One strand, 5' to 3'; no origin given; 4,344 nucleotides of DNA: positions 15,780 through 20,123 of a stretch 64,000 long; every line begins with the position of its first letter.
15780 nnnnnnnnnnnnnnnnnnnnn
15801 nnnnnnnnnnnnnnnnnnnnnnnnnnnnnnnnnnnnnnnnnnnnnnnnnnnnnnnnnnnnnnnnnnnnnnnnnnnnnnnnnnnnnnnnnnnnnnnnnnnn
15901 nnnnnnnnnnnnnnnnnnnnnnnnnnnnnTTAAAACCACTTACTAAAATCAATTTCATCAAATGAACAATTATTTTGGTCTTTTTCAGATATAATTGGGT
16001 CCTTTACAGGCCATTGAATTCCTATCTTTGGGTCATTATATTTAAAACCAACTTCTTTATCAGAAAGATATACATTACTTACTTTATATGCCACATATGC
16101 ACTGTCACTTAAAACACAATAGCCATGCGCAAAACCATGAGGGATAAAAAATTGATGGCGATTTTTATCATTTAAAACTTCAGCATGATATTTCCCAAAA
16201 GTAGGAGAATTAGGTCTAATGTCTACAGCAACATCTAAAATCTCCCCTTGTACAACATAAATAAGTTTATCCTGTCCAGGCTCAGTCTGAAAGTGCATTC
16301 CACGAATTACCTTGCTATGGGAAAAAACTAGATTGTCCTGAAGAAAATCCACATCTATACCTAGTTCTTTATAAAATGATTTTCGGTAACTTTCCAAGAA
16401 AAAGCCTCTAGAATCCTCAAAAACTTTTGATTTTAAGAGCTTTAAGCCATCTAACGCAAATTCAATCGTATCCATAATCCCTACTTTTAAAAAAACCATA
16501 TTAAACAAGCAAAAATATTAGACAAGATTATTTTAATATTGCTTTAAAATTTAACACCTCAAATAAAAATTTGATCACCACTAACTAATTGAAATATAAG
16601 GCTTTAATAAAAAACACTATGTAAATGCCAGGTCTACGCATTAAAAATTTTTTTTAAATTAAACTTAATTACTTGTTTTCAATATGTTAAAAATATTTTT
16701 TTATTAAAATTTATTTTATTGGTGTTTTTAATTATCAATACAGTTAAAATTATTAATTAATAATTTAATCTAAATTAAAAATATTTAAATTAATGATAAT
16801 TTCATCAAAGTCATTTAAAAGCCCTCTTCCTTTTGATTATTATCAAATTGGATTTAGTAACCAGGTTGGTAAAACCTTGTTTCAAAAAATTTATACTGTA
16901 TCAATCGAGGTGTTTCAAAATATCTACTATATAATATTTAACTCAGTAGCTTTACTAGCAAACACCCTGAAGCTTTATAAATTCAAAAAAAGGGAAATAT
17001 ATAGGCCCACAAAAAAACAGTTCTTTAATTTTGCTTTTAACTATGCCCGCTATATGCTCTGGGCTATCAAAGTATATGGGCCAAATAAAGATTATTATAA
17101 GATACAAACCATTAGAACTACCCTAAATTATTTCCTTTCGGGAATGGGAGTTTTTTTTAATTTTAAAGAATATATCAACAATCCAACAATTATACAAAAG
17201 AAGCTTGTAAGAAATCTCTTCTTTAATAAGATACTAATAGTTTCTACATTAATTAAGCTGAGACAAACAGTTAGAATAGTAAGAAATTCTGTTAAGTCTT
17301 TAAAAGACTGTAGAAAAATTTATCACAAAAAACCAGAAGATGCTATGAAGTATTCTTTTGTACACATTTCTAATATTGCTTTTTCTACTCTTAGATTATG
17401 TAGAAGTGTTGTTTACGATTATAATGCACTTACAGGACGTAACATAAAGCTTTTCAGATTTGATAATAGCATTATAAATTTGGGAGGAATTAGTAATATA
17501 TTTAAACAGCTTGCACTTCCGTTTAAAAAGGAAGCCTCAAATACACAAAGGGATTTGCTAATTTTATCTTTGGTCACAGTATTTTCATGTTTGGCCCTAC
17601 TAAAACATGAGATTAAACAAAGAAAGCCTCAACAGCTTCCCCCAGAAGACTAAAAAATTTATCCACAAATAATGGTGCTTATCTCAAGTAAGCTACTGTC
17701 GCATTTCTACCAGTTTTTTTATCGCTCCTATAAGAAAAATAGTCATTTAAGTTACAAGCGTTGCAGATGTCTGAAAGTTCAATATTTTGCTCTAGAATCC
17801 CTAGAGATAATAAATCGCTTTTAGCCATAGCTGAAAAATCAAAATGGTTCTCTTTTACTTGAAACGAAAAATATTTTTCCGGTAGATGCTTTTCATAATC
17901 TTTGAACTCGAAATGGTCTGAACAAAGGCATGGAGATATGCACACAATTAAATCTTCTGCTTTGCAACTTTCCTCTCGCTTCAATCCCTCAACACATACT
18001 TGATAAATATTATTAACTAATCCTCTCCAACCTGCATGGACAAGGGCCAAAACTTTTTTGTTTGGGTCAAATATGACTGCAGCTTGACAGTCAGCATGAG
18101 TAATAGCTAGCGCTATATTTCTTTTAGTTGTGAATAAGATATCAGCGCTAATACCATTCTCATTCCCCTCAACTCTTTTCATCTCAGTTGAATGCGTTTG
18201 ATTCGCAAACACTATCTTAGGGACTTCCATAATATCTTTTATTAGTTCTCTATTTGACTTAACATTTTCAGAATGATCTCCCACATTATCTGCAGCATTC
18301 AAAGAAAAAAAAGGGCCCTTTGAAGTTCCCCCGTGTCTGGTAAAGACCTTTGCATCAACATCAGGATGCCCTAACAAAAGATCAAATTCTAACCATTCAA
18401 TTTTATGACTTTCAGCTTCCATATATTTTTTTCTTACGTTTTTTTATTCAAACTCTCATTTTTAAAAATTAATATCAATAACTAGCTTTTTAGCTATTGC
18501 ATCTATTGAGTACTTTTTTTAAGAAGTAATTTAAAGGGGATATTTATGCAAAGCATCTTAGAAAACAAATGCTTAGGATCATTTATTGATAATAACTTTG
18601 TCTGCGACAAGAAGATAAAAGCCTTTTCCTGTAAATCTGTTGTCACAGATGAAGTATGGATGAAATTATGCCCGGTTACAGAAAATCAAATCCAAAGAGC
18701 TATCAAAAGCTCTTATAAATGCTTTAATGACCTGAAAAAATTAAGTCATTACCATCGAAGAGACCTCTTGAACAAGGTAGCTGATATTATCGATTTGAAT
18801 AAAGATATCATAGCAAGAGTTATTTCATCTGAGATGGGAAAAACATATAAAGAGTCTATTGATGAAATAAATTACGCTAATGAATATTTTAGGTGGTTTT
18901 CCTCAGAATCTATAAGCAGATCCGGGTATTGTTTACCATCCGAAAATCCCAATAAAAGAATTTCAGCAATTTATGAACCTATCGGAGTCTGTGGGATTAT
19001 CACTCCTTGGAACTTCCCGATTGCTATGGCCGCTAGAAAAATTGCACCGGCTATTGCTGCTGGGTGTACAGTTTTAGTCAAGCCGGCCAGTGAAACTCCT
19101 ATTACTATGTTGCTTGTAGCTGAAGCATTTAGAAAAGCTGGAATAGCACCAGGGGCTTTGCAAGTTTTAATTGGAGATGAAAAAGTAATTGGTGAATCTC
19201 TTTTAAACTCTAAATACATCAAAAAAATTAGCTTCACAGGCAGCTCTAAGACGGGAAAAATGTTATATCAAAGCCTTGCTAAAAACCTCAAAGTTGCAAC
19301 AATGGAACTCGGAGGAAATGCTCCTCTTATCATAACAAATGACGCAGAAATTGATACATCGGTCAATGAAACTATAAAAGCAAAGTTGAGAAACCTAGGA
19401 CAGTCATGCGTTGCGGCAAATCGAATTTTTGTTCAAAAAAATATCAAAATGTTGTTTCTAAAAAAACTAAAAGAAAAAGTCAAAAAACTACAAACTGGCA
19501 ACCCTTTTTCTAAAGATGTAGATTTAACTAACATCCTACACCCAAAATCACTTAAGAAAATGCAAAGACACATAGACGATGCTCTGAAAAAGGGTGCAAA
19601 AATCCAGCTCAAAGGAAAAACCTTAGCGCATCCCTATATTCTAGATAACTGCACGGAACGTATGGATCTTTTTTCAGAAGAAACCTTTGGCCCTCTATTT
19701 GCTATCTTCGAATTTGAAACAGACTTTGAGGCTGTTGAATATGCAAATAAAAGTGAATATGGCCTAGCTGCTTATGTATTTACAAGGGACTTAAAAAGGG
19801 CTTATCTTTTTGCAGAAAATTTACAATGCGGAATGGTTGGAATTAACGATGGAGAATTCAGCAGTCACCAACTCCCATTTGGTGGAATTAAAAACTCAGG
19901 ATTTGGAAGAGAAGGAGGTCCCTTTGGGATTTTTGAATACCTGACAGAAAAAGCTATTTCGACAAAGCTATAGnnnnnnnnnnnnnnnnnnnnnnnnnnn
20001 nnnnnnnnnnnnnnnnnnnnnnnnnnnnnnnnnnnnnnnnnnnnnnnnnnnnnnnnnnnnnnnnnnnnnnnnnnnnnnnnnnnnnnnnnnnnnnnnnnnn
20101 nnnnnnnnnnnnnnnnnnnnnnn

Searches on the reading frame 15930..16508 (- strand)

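Call 23: search_protein_families(library=pfam, proteins=[window:15930-16508:-], max_evalue=0.01)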
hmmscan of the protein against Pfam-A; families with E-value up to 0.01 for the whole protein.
window:15930-16508:- (192 aa): 1 family
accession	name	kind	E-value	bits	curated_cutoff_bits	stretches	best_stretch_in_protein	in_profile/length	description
PF00908.23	dTDP_sugar_isom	-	5.3e-63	212.1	27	1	17-184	2-167/168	dTDP-4-dehydrorhamnose 3,5-epimerase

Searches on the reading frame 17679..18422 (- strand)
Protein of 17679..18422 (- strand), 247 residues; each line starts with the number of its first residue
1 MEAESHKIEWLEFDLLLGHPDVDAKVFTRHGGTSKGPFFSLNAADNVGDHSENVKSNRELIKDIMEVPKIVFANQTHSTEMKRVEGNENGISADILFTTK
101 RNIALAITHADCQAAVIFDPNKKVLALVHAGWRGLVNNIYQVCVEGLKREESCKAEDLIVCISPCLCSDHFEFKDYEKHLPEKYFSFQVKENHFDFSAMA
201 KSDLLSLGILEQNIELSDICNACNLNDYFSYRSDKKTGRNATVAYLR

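Call 23: search_protein_families(library=pfam, proteins=[window:17679-18422:-], max_evalue=0.01)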
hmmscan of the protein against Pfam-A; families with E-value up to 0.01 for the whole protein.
window:17679-18422:- (247 aa): 1 family
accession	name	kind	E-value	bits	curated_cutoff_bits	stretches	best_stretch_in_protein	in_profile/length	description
PF02578.20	Cu-oxidase_4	-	1.6e-57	195.1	22.9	1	27-243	1-236/238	Multi-copper polyphenol oxidoreductase laccase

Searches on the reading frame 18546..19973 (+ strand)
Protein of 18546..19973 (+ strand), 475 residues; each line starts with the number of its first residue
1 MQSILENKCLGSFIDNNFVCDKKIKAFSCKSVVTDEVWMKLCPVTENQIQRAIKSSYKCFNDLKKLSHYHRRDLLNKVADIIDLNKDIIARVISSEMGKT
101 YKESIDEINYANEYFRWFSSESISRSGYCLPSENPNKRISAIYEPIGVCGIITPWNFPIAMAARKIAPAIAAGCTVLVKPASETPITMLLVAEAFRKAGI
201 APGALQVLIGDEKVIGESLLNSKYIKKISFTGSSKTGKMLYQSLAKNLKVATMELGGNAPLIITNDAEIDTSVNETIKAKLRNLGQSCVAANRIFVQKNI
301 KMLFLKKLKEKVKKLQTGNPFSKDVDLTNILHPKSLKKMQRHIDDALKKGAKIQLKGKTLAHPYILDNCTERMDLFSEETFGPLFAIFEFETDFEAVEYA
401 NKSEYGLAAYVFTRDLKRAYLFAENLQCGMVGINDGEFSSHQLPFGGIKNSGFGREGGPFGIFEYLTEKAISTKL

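Call 23: search_protein_families(library=pfam, proteins=[window:18546-19973:+], max_evalue=0.01)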
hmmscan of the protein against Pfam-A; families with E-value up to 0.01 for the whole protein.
window:18546-19973:+ (475 aa): 1 family
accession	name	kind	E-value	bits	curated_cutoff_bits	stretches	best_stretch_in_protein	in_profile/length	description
PF00171.27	Aldedh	-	1e-141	473.1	23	1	25-470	7-460/461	Aldehyde dehydrogenase family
